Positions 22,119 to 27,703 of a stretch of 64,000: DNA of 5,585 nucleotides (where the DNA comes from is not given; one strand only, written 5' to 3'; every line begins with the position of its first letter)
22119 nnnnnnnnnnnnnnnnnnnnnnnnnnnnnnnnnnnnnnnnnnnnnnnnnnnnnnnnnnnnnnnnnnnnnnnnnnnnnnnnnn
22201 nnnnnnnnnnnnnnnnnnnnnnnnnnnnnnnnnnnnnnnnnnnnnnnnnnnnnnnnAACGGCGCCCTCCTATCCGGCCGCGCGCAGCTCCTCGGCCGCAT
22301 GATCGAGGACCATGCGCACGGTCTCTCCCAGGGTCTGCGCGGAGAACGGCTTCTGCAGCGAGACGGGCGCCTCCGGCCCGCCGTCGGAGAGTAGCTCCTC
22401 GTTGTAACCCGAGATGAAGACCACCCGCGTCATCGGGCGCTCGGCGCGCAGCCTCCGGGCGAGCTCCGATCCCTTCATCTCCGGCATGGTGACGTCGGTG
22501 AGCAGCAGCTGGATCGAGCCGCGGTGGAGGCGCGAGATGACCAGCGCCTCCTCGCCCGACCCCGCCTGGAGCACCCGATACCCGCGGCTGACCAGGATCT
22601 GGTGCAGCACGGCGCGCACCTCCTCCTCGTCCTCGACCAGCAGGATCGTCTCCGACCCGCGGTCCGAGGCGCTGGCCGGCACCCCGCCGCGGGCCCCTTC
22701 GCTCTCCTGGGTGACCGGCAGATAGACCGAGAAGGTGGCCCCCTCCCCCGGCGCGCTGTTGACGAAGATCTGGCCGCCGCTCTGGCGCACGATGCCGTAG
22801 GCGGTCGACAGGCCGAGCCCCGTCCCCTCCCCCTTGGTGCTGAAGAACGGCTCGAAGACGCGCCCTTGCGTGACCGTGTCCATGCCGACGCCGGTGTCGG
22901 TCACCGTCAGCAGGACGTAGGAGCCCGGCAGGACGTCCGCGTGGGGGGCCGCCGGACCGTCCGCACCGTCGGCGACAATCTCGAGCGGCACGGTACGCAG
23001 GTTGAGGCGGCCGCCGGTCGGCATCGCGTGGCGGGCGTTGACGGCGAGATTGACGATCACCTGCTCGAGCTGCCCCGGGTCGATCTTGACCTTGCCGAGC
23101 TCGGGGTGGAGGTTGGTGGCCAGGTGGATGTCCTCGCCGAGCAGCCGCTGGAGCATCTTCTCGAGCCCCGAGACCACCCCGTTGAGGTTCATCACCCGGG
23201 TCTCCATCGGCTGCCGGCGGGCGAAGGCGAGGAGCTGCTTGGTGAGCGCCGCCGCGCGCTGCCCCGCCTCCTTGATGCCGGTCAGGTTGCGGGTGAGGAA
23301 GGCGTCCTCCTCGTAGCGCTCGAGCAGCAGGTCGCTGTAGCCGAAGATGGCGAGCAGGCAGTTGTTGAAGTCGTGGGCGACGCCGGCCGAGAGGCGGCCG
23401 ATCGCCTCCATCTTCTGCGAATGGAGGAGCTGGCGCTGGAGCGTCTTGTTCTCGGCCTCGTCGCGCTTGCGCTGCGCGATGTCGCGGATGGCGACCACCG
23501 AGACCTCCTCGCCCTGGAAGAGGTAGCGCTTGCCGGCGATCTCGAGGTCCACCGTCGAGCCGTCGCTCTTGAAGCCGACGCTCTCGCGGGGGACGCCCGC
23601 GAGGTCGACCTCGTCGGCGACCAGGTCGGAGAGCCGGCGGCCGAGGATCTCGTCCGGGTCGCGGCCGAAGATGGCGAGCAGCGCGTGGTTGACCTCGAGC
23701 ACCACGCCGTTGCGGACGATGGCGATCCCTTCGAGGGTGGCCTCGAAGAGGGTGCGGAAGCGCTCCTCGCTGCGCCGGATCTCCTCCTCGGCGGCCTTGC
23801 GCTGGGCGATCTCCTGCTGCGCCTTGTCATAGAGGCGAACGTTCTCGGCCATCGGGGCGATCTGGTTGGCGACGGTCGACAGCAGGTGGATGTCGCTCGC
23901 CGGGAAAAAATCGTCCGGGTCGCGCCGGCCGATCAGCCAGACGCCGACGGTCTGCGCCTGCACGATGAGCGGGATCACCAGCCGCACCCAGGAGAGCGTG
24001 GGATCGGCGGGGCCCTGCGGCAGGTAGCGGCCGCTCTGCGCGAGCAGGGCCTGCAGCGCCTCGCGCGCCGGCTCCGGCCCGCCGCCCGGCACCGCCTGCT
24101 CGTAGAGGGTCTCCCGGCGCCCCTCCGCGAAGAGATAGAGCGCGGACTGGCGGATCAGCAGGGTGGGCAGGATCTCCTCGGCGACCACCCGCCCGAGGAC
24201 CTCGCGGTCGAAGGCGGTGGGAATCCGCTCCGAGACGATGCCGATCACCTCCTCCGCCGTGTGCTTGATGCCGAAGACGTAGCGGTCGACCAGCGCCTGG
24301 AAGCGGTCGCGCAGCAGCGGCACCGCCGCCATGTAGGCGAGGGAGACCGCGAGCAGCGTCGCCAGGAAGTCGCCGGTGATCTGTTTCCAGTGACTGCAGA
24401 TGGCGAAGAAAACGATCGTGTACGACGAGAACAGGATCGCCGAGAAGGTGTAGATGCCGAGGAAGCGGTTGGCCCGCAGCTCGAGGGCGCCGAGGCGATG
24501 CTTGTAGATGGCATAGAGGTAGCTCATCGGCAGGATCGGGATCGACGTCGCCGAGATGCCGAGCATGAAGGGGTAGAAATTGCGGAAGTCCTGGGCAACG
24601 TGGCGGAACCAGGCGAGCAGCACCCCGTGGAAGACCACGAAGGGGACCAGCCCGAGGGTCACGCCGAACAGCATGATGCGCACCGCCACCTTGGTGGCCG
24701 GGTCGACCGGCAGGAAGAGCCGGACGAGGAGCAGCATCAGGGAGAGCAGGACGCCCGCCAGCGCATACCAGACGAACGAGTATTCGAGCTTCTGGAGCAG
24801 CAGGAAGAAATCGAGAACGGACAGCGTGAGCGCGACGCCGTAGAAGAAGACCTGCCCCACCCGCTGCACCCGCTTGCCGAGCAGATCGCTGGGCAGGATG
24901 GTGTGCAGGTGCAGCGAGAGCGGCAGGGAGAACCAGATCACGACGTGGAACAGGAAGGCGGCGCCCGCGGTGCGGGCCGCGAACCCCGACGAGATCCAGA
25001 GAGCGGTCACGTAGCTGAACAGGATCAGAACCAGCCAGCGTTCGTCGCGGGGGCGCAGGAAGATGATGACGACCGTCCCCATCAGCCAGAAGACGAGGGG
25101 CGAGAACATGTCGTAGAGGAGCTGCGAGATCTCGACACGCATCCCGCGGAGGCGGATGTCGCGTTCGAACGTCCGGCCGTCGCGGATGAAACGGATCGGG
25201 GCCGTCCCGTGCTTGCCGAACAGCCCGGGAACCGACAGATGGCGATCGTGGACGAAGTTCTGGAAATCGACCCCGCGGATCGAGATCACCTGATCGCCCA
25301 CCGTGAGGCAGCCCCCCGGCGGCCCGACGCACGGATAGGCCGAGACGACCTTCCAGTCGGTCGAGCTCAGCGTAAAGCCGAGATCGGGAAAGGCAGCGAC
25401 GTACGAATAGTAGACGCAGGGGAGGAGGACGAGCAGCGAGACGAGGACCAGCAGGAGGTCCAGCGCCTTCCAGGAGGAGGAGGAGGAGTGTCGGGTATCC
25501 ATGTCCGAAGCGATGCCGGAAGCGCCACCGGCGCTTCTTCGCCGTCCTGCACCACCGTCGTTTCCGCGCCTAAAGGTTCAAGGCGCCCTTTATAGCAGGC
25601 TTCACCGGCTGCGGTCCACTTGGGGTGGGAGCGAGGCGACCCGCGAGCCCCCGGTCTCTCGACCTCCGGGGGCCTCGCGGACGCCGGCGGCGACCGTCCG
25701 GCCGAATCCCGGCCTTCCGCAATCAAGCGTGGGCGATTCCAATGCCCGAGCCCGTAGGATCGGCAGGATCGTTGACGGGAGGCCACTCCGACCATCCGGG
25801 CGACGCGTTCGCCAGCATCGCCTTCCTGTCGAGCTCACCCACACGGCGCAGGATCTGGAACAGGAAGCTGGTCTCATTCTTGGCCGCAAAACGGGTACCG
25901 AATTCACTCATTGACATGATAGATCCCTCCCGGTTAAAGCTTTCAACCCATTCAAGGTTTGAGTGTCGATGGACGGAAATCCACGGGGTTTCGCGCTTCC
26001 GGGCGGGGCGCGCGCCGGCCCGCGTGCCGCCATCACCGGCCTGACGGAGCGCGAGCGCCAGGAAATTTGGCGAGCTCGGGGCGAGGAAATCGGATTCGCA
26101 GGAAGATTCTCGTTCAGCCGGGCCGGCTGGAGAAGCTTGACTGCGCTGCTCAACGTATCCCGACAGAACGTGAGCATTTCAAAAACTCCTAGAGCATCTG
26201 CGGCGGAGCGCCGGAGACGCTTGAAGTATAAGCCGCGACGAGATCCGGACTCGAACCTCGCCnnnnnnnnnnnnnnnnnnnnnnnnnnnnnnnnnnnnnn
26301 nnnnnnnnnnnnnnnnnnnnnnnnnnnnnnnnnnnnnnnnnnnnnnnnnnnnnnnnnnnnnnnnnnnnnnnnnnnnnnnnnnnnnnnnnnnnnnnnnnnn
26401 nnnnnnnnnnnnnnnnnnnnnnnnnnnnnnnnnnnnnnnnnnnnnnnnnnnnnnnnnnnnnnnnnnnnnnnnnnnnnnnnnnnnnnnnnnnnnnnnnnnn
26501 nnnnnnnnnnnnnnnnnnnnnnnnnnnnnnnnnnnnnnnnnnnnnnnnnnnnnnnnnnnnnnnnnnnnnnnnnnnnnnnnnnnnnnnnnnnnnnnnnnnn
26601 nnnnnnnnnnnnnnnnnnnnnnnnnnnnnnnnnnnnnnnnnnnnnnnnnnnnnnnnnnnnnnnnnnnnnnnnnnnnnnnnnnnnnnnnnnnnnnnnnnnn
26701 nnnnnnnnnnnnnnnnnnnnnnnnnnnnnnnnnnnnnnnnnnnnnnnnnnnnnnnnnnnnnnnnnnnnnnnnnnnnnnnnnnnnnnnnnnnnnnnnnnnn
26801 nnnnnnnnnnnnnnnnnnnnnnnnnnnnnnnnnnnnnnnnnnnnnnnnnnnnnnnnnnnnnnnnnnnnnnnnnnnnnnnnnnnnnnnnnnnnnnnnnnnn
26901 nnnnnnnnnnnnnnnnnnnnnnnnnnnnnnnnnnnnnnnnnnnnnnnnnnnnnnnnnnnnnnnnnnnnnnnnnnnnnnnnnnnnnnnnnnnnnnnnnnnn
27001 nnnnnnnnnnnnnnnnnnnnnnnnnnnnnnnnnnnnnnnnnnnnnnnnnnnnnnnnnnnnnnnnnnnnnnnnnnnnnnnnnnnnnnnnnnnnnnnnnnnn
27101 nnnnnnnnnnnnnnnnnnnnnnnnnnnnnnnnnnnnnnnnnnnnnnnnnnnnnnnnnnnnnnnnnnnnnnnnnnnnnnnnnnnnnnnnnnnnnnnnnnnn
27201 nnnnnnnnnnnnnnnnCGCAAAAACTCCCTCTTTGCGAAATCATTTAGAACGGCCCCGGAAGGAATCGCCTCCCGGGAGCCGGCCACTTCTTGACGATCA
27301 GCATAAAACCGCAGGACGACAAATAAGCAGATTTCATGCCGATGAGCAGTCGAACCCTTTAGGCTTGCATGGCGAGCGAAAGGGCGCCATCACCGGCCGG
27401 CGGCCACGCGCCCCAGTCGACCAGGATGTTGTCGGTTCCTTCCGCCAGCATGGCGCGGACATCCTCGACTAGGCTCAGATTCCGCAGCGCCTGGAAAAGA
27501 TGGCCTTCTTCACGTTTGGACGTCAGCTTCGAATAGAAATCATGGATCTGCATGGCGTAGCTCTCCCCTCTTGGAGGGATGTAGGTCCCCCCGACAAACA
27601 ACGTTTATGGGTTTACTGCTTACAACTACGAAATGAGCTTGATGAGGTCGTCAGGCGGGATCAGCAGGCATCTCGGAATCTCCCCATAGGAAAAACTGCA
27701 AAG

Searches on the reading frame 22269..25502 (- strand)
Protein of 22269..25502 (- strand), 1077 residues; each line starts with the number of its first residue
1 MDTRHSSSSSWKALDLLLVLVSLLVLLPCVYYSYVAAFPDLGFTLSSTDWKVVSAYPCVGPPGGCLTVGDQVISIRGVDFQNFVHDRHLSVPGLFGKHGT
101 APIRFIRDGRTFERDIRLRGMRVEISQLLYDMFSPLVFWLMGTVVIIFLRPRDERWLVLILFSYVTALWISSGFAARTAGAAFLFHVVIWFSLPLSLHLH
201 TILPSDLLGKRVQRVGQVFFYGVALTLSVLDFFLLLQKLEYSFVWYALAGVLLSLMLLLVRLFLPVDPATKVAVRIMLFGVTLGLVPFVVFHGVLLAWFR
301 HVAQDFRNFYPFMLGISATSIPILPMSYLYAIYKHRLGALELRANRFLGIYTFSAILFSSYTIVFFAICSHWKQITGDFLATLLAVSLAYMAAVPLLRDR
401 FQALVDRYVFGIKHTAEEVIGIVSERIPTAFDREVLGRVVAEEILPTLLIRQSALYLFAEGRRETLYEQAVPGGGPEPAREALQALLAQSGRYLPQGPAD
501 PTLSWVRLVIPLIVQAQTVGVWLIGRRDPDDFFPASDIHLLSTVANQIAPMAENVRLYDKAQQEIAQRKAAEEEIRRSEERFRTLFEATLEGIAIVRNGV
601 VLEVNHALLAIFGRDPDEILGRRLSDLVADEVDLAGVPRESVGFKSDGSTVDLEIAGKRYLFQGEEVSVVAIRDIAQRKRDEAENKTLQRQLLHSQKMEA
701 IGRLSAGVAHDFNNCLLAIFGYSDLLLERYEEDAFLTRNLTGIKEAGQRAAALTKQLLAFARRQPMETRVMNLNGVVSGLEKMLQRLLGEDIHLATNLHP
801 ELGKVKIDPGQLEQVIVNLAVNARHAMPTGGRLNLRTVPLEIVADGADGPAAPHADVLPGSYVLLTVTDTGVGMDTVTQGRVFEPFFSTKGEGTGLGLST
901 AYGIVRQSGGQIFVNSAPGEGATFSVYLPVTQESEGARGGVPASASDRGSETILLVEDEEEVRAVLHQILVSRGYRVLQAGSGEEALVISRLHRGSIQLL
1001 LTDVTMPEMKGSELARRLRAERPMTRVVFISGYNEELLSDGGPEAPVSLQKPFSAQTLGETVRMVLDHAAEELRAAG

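Call 3: search_protein_families(library=pfam, proteins=[window:22269-25502:-], max_evalue=0.1)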
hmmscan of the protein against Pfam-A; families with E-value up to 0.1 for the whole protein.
window:22269-25502:- (1077 aa): 11 families
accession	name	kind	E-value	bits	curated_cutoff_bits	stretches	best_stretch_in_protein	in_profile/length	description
PF02518.31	HATPase_c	-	1.9e-18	67.4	26.4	1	808-931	2-110/111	Histidine kinase-, DNA gyrase B-, and HSP90-like ATPase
PF00072.30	Response_reg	-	7.1e-17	62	30.2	1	953-1061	1-109/111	Response regulator receiver domain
PF13188.13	PAS_8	-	1.3e-08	34.9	21.8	1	580-632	1-55/65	PAS domain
PF00512.31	HisKA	-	1.6e-07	31.7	26.9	1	702-764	3-64/66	His Kinase A (phospho-acceptor) domain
PF13492.12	GAF_3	-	8.2e-07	29.9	27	1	443-552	12-127/129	GAF domain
PF00989.32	PAS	-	1.3e-06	28.8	22.6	1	580-631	1-53/113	PAS fold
PF13426.13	PAS_9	-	2.2e-06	28.3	27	1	591-675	2-101/103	PAS domain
PF13185.12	GAF_2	-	0.00096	19.8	28.6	1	503-549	90-132/136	GAF domain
PF08448.16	PAS_4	-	0.0013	19.4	23.1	1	597-631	13-47/110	PAS fold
PF10329.14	DUF2417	-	0.0029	17.5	25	1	350-402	81-133/234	Region of unknown function (DUF2417)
PF01590.32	GAF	-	0.0042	18.1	22.4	1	434-549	3-130/133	GAF domain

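Call 4: search_protein_families(library=ncbifam, proteins=[window:22269-25502:-], max_evalue=0.1)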
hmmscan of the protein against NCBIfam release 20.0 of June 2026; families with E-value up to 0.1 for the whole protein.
window:22269-25502:- (1077 aa): 142 families (the best 25 are shown)
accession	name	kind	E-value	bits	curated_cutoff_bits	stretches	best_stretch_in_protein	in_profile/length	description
NF046020.1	HisKinCckABruc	equivalog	3.8e-112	375.7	1000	1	567-1067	333-868/868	cell cycle histidine kinase CckA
NF046026.1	HisKinCckACaul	equivalog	3.2e-96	323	1000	1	587-1066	195-676/678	cell cycle histidine kinase CckA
NF010076.0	PRK13557.1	subfamily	1.9e-95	320.4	631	1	682-1069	149-536/540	histidine kinase famiy protein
NF010411.0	PRK13837.1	equivalog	1.2e-73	248.4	647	1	669-1071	418-817/828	two-component system VirA-like sensor kinase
NF008468.0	PRK11360.1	equivalog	6.3e-52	176.8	646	1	585-935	273-613/616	two-component system sensor histidine kinase AtoS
NF052573.1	HisKinEspAMyxo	equivalog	7e-47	159.9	1400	1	564-1032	242-714/755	serine histidine kinase EspA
NF052574.1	HisKinEspCMyxo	equivalog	2.9e-45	154.7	1200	1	651-1032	360-747/785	serine histidine kinase EspC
NF007688.0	PRK10364.1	equivalog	1.1e-35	123.3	479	1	678-934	217-455/460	two-component system sensor histidine kinase ZraS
NF047466.1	hybrid_RR_LvrB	exception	1.3e-31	110.2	500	1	672-930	123-376/377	hybrid histidine kinase/response regulator LvrB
NF041777.1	sens_FixL_Rhizob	equivalog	2.7e-30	105.5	850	1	565-933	108-484/485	sensor protein FixL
NF046044.1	PnpS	equivalog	4.8e-28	98.2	400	1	555-929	30-390/390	two-component system histidine kinase PnpS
TIGR02956.1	TMAO_torS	equivalog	3.1e-25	88.5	676.5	1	775-1075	541-829/967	TMAO reductase system sensor histidine kinase/response regulator TorS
NF008302.0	PRK11091.1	equivalog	4.1e-25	88.1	838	1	549-1027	124-600/779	aerobic respiration two-component sensor histidine kinase ArcB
NF008293.1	PRK11073.1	equivalog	1.2e-24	87.2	240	1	648-931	78-348/349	nitrogen regulation protein NR(II)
NF038348.1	T2SS_HK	subfamily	9.6e-24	83.7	450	2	755-930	416-573/574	histidine kinase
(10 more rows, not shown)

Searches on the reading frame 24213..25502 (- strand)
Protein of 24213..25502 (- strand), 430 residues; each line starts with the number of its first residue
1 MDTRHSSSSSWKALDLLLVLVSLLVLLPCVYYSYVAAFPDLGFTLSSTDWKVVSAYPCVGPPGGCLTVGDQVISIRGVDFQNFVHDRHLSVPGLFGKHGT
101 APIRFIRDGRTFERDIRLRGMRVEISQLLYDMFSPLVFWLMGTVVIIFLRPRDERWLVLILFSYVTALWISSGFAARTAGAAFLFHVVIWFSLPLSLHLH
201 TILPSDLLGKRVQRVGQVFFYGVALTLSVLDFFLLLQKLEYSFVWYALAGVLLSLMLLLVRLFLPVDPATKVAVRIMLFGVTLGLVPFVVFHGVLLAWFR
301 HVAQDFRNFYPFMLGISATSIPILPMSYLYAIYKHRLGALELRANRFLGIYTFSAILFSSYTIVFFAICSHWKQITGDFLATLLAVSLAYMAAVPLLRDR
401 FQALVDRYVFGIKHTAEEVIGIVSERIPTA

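Call 55: find_homologous_proteins(query=window:24213-25502:-, max_evalue=0.001)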
Query window:24213-25502:- (430 aa): 21 proteins with E <= 0.001 among 8000 candidates.
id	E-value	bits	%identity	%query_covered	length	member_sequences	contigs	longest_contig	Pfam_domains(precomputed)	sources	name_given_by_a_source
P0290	9.5e-177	607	66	100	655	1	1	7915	PF13188.14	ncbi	ncbi:MAG: hypothetical protein DMF53_12965, partial [Acidobacteria bacterium]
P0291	8.1e-165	567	61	100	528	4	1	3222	-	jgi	-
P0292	3.2e-156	539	58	100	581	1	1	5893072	-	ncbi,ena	-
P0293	2.9e-152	526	59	95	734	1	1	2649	PF13426.14,PF13188.14,PF13492.13,PF00989.32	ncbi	ncbi:MAG TPA: PAS domain S-box protein, partial [Thermoanaerobaculia bacterium]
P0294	4.3e-122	427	58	80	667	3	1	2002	PF13426.14,PF13188.14,PF13492.13,PF00989.32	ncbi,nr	ncbi:MAG TPA: PAS domain S-box protein, partial [Thermoanaerobaculia bacterium]|nr:PAS domain S-box 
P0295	1.4e-119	418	67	70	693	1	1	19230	PF13188.14,PF13185.13,PF01590.33,PF13492.13,PF00989.32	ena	-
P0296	1.7e-113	398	49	100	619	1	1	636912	PF13492.13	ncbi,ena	-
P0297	2.2e-104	368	47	97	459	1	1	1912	-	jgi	jgi:hypothetical protein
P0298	6.9e-103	363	46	93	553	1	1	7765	PF13492.13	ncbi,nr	ncbi:MAG TPA: GAF domain-containing protein, partial [Thermoanaerobaculia bacterium]|nr:GAF domain-c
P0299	4.3e-97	344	45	98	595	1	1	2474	PF13492.13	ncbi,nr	ncbi:MAG TPA: GAF domain-containing protein, partial [Solirubrobacterales bacterium]|nr:GAF domain-c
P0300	3.6e-87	312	62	58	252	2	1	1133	-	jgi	jgi:hypothetical protein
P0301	2.9e-84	302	59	56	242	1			-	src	-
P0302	2.2e-81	292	50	69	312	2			-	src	-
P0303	3.4e-76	275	55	52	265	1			-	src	-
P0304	2.8e-75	272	58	54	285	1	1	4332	-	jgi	-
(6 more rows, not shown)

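Call 64: predict_structure(alignment_id=A3)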
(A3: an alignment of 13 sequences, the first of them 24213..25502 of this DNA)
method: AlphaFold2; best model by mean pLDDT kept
length: 430 residues; sequences in the alignment: 13
mean_pLDDT: 72.6   pTM: 0.64
mean pLDDT of the five models: 72.6, 71.0, 67.6, 61.8, 59.4
residues with pLDDT >= 90: 4; 70-90: 282; 50-70: 126; < 50: 18
segments of 3 or more residues with pLDDT < 50: 1-7, 121-123, 339-342, 428-430
pLDDT, mean of each block of 10 residues (from residue 1): 44 74 82 64 70 69 71 87 77 77 88 79 54 74 70 69 78 65 77 78 65 84 86 73 73 82 78 80 78 70 63 69 70 57 60 77 73 77 87 83 79 59 51
secondary structure, 60 per line:
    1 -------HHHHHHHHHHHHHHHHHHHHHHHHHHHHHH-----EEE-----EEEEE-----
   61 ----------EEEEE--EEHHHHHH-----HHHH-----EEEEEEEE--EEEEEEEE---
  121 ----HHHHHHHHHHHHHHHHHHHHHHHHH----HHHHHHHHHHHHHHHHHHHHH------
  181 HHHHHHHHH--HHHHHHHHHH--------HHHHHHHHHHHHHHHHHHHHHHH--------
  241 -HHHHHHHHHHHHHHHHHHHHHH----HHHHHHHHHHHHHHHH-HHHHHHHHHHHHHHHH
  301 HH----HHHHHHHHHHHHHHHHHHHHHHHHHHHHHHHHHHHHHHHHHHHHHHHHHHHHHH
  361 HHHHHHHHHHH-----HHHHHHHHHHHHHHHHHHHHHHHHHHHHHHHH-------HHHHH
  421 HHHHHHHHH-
elements in order: H8-37 E43-45 E51-55 E71-75 H80-85 H91-94 E100-107 E110-117 H125-149 H154-174 H181-189 H192-201 H210-232 H242-263 H268-283 H285-302 H307-371 H377-408 H416-429

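Call 67: fold_search(model_id=the predicted structure, library=pdb)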
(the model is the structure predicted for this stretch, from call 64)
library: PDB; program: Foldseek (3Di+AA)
matches with E <= 10: 299; with E <= 0.001: 0
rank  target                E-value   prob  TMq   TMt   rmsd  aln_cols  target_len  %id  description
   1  3gdv_A                1.1e-01  1.00  0.14  0.20   5.1        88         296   14  Crystal structure of DegS H198P/D320A mutant modified by DFP and in complex with YQF peptide (released 2009-03-31)
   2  8hao_R                1.5e-01  0.92  0.27  0.31  19.0       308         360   12  Human parathyroid hormone receptor-1 dimer (released 2022-12-21)
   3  6nbh_R                1.7e-01  0.69  0.25  0.27  20.9       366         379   12  Cryo-EM structure of parathyroid hormone receptor type 1 in complex with a long-acting parathyroid hormone analog and  (released 2019-04-17)
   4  9hmf_E                2.3e-01  0.99  0.14  0.24   5.1        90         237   17  Periplasmic scaffold of the Campylobacter jejuni flagellar motor (alpha carbon trace) (released 2024-12-25)
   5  8hao_I                2.3e-01  0.87  0.27  0.31  19.0       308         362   12  Human parathyroid hormone receptor-1 dimer (released 2022-12-21)
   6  9pee_A                2.7e-01  0.63  0.23  0.27  28.0       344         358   13  Cryo-EM structure of CCR6 bound by PF-07054894 and OXM2 (released 2025-10-01)
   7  3gdu_A                2.8e-01  1.00  0.14  0.20   5.1        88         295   15  Crystal structure of DegS H198P/D320A mutant modified by DFP and in complex with YRF peptide (released 2009-03-31)
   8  7fin_R                2.8e-01  0.63  0.24  0.27  21.5       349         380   11  Cryo-EM structure of the GIPR/GLP-1R/GCGR triagonist peptide 20-bound human GIPR-Gs complex (released 2022-02-23)
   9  6nbf_R                3.1e-01  0.30  0.19  0.21  22.5       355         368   13  Cryo-EM structure of parathyroid hormone receptor type 1 in complex with a long-acting parathyroid hormone analog and  (released 2019-04-17)
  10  3mh6                  3.4e-01  0.99  0.14  0.15   5.0       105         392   14  HtrA proteases are activated by a conserved mechanism that can be triggered by distinct molecular cues (released 2010-06-30)
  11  9eah_A                3.5e-01  0.44  0.21  0.23  30.4       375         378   12  Structure of nanobody AT209 in complex with the olmesartan-bound angiotensin II type I receptor (AT1R) (released 2025-03-05)
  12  3f3f_G                3.7e-01  0.21  0.16  0.15  22.2       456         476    8  Crystal structure of the nucleoporin pair Nup85-Seh1, space group P21 (released 2009-04-07)
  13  3f3f_H                3.8e-01  0.12  0.12  0.11  24.8       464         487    9  Crystal structure of the nucleoporin pair Nup85-Seh1, space group P21 (released 2009-04-07)
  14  8hnk_R                4.6e-01  0.77  0.28  0.37   9.5       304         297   13  CXCR3-DNGi complex activated by CXCL11 (released 2023-11-29)
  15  6ew9_B                4.8e-01  0.97  0.14  0.19   6.3        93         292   13  CRYSTAL STRUCTURE OF DEGS STRESS SENSOR PROTEASE IN COMPLEX WITH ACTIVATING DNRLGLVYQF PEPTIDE (released 2018-04-25)
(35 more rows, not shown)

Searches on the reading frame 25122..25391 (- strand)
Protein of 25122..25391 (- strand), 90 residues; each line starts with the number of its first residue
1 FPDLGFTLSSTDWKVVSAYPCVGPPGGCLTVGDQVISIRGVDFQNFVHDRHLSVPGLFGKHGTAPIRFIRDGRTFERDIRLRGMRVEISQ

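Call 54: search_protein_families(library=pfam, proteins=[window:25122-25391:-], max_evalue=10)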
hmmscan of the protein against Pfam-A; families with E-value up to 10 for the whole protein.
seq(90 aa): 1 family
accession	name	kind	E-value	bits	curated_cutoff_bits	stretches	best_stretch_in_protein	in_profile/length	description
PF00595.29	PDZ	-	0.0099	16.7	23.2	1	26-50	41-64/81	PDZ domain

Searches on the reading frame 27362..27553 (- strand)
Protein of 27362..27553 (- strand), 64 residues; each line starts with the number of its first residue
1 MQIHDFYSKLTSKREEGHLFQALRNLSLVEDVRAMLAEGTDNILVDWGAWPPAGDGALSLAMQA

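Call 54: search_protein_families(library=pfam, proteins=[window:27362-27553:-], max_evalue=10)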
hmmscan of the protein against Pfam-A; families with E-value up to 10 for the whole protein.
seq(64 aa): 0 families

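Call 72: search_protein_families(library=pfam, alignment_id=A5, max_evalue=1)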
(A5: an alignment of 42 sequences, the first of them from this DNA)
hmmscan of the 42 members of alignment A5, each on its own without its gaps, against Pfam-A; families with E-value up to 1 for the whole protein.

A. member 1, seq(64 aa): 0 families

B. families by the number of members that match (of 42 scanned): 5 families
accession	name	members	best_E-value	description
PF11658.13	CBP_BcsG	1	0.0069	Cellulose biosynthesis protein BcsG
PF21219.3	USH1C_N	1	0.071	Harmonin, N-terminal domain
PF22358.2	MfA4_C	1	0.1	Minor fimbrium tip subunit MfA4, C-terminal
PF12793.13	SgrR_N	1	0.13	Sugar transport-related sRNA regulator N-term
PF07123.17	PsbW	1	0.13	Photosystem II reaction centre W protein (PsbW)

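Call 73: search_protein_families(library=ncbifam, alignment_id=A5, max_evalue=1)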
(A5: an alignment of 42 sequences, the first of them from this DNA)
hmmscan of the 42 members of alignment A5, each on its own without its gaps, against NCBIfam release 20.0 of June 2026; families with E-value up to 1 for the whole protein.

A. member 1, seq(64 aa): 0 families

B. families by the number of members that match (of 42 scanned): 4 families
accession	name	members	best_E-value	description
TIGR03368.1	cellulose_yhjU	1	0.0039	cellulose biosynthesis protein BcsG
NF008674.1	PRK11679.1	1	0.011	outer membrane protein assembly factor BamC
NF002009.0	PRK00810.1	1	0.14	nitrogenase stabilizing/protective protein NifW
NF002950.0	PRK03606.1-3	1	0.19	ureidoglycolate lyase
